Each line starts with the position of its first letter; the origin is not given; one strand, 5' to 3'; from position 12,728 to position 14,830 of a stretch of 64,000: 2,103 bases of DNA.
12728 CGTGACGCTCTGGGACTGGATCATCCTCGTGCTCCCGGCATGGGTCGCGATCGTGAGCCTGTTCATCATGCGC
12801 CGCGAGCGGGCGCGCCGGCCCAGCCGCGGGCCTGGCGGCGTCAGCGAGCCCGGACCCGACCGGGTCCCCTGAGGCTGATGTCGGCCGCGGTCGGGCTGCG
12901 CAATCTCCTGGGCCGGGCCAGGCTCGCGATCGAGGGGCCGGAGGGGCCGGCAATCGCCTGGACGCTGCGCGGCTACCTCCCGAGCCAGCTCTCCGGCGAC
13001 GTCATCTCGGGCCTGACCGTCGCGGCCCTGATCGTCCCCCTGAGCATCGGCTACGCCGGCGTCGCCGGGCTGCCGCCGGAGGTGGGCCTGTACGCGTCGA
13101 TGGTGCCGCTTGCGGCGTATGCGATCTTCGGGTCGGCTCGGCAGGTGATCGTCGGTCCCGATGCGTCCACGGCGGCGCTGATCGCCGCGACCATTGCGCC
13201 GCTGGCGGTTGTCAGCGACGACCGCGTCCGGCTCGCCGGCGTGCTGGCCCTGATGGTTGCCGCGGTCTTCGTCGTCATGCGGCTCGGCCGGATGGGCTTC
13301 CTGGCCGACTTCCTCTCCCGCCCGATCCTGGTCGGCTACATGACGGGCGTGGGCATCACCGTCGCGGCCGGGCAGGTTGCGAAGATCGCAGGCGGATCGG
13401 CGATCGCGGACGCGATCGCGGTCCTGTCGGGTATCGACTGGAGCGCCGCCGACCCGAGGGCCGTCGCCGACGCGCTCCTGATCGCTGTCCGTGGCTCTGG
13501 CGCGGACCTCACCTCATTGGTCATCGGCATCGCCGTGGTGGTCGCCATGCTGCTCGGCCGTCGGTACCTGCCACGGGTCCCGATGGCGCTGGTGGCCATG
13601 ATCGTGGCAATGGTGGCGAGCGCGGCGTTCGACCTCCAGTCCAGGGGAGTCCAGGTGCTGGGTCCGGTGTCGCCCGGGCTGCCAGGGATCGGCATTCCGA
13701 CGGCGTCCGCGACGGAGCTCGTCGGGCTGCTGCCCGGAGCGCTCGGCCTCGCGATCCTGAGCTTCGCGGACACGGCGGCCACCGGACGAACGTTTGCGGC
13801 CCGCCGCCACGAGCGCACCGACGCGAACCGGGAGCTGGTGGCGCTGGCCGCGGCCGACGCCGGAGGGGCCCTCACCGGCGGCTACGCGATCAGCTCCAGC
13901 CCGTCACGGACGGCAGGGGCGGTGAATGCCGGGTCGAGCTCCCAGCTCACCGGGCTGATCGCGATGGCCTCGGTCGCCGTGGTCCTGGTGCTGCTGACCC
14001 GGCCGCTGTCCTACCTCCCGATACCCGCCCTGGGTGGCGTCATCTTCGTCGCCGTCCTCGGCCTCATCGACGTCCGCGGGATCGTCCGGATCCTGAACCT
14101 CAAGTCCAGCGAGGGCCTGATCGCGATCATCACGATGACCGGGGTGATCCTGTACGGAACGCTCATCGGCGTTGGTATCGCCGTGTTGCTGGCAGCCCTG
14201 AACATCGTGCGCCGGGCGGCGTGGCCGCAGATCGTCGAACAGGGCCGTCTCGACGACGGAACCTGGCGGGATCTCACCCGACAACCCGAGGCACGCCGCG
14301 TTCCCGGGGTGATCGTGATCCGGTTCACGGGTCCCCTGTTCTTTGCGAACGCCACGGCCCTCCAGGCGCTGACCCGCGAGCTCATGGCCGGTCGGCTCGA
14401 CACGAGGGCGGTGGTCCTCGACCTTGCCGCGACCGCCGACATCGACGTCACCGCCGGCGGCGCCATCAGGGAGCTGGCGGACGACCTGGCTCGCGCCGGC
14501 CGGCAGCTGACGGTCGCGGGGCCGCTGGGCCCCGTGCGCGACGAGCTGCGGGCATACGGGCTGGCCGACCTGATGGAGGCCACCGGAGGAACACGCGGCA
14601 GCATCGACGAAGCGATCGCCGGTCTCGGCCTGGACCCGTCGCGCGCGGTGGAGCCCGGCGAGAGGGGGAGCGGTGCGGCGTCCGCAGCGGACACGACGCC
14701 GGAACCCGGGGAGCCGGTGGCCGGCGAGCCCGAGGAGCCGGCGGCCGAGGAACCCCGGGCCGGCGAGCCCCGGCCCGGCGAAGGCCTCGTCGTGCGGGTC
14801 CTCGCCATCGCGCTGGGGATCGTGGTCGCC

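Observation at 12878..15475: SulP/STAS anion transporter fused to a transmembrane helix and two PASTA domains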

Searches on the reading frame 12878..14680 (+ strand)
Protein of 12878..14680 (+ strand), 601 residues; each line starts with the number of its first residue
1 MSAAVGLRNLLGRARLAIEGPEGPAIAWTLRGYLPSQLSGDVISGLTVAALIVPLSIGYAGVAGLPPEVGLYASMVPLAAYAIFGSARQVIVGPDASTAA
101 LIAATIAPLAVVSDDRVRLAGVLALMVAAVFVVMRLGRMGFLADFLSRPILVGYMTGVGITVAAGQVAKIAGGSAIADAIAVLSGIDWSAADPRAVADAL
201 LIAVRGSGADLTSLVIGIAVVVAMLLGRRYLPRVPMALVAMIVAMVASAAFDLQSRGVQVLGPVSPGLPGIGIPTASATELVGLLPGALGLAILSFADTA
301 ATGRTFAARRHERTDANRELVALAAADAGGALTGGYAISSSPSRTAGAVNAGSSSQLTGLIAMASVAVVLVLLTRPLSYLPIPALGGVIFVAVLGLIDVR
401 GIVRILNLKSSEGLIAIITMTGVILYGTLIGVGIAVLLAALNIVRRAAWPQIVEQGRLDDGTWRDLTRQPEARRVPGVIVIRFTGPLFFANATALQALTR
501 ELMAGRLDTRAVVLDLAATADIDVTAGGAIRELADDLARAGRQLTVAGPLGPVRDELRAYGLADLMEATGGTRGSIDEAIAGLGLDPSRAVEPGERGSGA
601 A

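Call 39: search_solved_structures(query=window:12878-14680:+, max_evalue=1e-40, show_alignments=3)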
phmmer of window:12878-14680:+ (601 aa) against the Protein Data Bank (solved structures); distinct sequences matched with E-value up to 1e-40: 4.
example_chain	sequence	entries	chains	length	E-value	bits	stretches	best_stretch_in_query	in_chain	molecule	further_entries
7v73_A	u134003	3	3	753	2.3e-54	188.3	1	24-495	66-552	Prestin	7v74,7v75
9u9f_A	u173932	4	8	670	8.9e-54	186.4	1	34-557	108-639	SULTR-like phosphorus distribution transporter | Os06g0143700 protein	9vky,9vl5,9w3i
7lhv_A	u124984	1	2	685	1.5e-50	175.7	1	27-565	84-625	Sulfate transporter 4.1, chloroplastic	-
8opq_A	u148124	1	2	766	5e-46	160.8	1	23-494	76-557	Solute carrier family 26 member 6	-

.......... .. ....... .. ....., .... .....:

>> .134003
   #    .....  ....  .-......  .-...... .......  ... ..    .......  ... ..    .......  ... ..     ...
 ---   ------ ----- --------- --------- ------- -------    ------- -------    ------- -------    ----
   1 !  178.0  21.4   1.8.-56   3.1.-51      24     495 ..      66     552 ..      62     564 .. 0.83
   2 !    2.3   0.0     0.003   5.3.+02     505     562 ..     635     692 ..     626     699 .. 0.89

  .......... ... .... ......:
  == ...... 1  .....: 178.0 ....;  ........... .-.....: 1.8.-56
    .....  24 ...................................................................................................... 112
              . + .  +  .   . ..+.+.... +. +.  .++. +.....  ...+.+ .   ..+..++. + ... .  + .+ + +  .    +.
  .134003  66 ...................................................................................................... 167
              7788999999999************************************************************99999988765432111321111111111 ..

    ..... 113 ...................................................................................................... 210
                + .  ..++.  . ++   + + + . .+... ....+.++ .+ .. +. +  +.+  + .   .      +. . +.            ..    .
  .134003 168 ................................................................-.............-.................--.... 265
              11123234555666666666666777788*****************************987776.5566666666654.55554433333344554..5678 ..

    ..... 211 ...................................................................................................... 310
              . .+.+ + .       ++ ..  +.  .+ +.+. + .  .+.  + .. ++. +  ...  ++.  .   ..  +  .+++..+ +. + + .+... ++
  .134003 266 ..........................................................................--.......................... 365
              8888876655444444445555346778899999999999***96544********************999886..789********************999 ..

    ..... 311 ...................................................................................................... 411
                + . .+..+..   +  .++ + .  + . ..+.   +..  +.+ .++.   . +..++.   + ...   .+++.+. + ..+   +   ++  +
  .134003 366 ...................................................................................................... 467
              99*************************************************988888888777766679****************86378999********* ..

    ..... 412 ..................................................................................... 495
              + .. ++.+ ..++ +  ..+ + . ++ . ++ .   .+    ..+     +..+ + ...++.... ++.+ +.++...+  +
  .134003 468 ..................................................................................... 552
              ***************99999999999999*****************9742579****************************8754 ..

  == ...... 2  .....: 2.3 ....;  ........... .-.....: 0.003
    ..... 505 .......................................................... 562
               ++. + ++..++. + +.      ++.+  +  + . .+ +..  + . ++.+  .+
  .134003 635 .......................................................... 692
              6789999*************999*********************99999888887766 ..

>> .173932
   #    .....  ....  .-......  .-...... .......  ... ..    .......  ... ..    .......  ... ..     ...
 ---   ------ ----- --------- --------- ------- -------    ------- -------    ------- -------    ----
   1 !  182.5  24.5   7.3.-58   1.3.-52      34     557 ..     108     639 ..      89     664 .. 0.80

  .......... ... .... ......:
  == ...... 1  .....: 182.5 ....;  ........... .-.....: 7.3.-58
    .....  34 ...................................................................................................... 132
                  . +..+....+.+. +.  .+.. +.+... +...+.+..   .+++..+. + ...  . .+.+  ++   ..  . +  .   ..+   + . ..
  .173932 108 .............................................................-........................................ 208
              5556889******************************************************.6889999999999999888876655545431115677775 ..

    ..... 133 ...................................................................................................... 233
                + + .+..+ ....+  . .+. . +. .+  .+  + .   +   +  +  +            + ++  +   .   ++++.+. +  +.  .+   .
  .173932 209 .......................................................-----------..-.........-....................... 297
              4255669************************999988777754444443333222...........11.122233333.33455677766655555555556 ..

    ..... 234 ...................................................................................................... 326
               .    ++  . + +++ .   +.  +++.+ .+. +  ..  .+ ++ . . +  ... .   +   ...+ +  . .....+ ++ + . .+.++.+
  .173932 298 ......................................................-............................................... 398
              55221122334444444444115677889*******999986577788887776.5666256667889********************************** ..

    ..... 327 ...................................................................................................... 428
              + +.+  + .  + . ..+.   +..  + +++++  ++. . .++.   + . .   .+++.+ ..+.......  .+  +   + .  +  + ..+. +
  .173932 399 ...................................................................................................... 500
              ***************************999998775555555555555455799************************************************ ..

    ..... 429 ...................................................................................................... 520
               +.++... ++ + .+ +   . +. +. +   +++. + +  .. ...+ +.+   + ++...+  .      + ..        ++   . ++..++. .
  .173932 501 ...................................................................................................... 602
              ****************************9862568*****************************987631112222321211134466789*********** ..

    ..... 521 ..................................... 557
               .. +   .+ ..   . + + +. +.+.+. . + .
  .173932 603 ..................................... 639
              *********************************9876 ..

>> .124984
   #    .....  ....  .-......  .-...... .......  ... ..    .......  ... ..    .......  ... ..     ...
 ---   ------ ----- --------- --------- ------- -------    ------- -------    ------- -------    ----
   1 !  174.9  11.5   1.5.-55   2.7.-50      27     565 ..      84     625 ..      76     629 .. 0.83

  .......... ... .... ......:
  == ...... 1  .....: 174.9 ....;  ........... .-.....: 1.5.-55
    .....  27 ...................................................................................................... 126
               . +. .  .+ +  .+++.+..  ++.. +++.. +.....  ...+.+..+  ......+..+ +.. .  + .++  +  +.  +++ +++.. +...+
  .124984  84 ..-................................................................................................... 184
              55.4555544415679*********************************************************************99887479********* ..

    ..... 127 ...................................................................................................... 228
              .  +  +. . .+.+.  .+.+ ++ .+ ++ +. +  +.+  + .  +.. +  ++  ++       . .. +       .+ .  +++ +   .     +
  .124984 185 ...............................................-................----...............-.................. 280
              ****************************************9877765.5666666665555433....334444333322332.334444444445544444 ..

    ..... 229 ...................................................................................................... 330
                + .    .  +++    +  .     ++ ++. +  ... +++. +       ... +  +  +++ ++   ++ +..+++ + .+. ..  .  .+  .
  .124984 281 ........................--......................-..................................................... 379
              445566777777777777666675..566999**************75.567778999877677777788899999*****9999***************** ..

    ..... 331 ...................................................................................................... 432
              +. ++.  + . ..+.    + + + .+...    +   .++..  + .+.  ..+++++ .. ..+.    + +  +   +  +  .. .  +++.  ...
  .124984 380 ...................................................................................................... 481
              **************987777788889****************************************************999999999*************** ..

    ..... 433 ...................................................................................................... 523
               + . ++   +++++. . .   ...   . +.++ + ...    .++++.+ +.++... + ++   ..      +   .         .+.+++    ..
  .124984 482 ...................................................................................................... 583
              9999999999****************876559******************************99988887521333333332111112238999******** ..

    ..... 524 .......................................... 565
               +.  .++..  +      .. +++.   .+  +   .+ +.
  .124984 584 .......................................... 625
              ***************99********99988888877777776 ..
